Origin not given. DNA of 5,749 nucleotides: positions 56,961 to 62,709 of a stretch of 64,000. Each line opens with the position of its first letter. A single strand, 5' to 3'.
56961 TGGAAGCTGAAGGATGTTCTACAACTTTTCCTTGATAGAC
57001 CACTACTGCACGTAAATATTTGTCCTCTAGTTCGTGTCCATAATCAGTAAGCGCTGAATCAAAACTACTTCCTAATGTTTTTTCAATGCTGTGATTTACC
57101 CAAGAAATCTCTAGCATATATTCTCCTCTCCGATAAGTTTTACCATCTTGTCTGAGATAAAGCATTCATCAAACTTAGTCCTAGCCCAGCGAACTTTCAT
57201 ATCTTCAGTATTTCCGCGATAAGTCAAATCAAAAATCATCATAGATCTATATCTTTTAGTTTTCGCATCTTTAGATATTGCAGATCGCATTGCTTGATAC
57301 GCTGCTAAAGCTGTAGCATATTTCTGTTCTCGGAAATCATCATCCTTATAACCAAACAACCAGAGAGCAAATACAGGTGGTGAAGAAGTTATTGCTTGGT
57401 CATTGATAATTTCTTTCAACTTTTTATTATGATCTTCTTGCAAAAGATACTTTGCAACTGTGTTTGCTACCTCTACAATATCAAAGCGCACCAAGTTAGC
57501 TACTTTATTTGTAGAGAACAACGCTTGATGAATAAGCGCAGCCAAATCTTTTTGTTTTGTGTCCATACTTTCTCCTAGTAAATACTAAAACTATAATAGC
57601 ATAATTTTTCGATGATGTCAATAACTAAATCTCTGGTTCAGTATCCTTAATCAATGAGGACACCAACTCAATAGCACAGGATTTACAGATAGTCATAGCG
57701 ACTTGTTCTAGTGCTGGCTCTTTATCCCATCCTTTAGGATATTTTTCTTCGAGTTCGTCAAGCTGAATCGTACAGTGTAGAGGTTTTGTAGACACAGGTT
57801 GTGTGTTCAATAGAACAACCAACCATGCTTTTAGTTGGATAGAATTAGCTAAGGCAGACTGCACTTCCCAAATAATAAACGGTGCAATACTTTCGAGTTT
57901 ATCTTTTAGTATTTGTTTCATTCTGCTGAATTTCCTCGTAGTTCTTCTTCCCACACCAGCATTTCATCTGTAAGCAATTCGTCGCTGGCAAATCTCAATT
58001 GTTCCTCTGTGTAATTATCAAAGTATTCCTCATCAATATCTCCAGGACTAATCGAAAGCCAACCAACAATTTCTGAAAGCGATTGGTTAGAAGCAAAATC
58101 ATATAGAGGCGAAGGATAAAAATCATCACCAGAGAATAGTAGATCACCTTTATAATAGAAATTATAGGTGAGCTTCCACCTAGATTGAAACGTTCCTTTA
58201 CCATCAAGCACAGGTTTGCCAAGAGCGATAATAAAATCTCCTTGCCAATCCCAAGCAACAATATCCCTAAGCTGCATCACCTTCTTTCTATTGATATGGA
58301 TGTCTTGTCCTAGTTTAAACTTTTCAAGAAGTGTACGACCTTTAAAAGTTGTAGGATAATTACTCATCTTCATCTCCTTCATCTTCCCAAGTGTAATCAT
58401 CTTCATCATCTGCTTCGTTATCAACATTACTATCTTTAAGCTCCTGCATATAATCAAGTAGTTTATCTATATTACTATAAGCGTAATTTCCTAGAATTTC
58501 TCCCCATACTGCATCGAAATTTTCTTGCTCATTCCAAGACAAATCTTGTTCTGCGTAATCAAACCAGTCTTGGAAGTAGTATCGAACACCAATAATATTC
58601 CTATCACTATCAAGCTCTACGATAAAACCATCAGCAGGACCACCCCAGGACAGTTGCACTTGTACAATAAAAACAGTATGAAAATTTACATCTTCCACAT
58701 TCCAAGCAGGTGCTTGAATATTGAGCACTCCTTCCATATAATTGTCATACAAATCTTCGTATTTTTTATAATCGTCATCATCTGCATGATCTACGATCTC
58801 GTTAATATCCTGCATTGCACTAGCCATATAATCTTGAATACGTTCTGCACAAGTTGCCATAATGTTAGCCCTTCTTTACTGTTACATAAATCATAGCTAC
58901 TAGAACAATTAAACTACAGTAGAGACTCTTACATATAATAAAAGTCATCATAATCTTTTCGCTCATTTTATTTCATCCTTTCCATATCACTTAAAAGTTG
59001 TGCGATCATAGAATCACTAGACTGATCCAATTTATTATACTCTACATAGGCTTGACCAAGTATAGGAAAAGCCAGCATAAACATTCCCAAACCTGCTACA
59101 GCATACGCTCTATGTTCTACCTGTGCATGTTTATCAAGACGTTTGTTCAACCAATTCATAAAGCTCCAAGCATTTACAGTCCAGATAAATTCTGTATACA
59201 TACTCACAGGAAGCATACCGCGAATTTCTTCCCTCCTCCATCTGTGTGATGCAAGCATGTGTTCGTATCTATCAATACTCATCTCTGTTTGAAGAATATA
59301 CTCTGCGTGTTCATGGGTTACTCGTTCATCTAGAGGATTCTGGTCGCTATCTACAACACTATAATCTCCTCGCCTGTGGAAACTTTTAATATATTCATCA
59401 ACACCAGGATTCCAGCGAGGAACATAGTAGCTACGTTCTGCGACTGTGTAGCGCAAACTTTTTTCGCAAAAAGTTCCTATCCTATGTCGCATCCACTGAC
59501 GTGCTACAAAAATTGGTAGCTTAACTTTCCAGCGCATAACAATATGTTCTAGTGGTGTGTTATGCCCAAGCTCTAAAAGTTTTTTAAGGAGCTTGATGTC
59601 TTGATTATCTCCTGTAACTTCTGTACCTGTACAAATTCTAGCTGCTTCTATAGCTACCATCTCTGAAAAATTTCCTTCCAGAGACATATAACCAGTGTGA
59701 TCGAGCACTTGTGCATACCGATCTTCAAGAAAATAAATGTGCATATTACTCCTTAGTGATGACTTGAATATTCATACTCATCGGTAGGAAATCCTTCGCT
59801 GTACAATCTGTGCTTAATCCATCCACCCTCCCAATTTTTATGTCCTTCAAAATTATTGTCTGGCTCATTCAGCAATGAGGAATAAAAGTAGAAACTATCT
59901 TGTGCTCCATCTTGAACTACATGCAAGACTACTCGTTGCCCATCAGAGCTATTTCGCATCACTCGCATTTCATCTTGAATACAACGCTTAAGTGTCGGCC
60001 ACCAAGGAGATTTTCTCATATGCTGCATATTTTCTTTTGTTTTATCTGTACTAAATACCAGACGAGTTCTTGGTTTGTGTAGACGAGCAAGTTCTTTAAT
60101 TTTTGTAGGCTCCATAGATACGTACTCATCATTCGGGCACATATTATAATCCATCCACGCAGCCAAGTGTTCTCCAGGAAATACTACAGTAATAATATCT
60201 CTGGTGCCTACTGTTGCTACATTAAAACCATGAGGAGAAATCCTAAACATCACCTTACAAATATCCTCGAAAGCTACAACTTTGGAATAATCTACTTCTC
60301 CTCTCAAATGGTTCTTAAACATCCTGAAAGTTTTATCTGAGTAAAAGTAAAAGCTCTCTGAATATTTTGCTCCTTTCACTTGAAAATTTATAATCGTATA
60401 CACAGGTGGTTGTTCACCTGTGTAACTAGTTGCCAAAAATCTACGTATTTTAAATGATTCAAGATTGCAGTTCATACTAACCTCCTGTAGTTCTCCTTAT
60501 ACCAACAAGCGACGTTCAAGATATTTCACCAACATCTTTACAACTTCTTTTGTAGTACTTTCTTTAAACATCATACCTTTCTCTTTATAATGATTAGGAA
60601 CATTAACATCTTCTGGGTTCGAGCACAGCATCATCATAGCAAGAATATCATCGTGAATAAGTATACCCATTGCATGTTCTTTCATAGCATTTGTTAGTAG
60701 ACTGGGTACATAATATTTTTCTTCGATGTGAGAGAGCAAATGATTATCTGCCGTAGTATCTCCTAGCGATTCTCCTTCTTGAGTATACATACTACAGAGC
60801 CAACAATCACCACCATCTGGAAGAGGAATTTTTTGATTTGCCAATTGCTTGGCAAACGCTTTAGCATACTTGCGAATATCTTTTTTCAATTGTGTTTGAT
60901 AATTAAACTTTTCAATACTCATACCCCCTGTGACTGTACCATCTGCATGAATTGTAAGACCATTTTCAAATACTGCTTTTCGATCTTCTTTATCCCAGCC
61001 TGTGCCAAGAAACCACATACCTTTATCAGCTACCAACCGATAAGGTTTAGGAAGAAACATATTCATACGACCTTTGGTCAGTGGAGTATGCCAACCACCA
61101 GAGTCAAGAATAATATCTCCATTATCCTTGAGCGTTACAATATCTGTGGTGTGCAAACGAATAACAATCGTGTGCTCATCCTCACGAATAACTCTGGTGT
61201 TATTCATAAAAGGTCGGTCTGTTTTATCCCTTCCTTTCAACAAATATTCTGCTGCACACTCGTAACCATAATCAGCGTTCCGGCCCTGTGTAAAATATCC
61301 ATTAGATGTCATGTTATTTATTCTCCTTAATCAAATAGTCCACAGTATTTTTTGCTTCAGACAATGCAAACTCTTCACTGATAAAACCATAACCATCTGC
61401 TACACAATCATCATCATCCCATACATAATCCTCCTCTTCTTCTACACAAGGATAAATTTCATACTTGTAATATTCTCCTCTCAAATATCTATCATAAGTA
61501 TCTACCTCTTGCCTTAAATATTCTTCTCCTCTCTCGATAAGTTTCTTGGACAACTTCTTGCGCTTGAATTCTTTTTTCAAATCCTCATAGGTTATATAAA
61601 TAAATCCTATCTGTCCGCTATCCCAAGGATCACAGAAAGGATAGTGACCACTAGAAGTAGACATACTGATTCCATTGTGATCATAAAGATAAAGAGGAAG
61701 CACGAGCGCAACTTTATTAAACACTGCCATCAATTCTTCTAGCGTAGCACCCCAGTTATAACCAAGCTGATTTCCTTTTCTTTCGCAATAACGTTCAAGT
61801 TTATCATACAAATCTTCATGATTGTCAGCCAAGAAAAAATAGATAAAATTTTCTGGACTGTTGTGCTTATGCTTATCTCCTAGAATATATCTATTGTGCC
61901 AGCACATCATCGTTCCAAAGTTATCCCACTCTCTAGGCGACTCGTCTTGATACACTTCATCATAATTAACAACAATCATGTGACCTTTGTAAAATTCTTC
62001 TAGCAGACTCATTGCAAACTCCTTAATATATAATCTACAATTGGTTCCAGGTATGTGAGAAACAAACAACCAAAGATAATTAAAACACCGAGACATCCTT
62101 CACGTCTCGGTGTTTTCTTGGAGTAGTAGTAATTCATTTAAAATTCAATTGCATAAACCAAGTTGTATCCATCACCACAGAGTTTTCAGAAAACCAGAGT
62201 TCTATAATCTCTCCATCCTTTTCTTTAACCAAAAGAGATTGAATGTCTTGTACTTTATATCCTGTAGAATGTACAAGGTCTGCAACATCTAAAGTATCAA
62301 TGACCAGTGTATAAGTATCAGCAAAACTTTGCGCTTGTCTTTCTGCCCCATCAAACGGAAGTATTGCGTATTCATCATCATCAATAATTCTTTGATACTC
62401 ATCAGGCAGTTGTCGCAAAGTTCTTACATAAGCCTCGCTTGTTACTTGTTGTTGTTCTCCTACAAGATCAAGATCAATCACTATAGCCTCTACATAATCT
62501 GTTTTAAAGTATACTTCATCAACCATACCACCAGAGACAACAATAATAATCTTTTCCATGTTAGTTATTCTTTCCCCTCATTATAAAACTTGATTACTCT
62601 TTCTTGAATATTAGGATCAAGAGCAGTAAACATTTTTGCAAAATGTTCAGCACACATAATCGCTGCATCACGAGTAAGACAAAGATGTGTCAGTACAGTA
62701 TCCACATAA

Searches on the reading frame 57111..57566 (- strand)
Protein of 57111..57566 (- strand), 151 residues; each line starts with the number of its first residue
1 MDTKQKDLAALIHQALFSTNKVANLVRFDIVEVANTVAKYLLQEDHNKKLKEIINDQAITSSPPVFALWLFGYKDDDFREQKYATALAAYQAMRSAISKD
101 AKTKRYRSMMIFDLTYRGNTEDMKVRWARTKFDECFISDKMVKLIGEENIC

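Call 104: search_protein_families(library=pfam, proteins=[window:57111-57566:-], max_evalue=0.01)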
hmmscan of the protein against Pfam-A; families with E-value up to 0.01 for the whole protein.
window:57111-57566:- (151 aa): 1 family
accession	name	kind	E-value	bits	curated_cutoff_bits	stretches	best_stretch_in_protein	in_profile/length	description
PF12299.13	DUF3627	-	0.0035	17.8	20.9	1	46-127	1-80/93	Protein of unknown function (DUF3627)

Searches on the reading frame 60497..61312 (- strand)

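Call 34: search_protein_families(library=phrogs, proteins=[window:60497-61312:-], max_evalue=0.001)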
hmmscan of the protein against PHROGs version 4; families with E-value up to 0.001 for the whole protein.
window:60497-61312:- (271 aa): 2 families
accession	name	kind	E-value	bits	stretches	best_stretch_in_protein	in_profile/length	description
phrog_19389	-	unknown function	8.1e-10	39.5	1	48-174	50-176/250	-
phrog_554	-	unknown function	3.3e-08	34.8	1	37-120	21-107/109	-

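Call 104: search_protein_families(library=pfam, proteins=[window:60497-61312:-], max_evalue=0.01)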
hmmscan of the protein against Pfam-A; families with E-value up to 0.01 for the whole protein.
window:60497-61312:- (271 aa): 1 family
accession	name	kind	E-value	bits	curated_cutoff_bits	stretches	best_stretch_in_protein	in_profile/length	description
PF23790.1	Kyano_Gp96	-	4.4e-06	27.2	27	1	37-121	21-109/110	Kyanoviridae Gp96 protein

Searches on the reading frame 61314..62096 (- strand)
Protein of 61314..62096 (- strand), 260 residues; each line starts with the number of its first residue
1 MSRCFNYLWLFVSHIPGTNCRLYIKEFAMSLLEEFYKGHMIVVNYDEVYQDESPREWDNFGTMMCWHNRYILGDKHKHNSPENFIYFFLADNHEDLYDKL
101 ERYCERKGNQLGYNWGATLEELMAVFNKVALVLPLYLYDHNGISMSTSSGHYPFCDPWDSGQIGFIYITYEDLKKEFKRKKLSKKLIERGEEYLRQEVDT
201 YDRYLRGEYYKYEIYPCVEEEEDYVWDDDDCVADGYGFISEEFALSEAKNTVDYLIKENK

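Call 34: search_protein_families(library=phrogs, proteins=[window:61314-62096:-], max_evalue=0.001)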
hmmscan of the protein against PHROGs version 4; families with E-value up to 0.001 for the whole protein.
window:61314-62096:- (260 aa): 1 family
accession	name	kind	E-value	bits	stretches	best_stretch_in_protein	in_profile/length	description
phrog_6186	-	unknown function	2.2e-16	61.5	1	42-256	16-202/220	-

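Call 40: find_related_loci(query=window:61314-62096:-, collection=viral_contigs, flank=10000)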
Query window:61314-62096:- (260 aa) in viral_contigs; peptide patterns used: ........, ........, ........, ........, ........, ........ (x = any residue, [..] = any of these).
1 stretches matched a pattern, but none encodes a relative of the query by tblastn (E <= 1e-3).

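Call 104: search_protein_families(library=pfam, proteins=[window:61314-62096:-], max_evalue=0.01)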
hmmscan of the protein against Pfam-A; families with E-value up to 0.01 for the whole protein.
window:61314-62096:- (260 aa): 0 families

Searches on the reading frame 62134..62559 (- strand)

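Call 104: search_protein_families(library=pfam, proteins=[window:62134-62559:-], max_evalue=0.01)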
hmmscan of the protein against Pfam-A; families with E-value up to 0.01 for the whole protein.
window:62134-62559:- (141 aa): 1 family
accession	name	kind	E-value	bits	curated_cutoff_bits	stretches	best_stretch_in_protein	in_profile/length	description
PF20767.2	DUF6839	-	7.2e-05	23.3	24.4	1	78-124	7-54/67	Domain of unknown function (DUF6839)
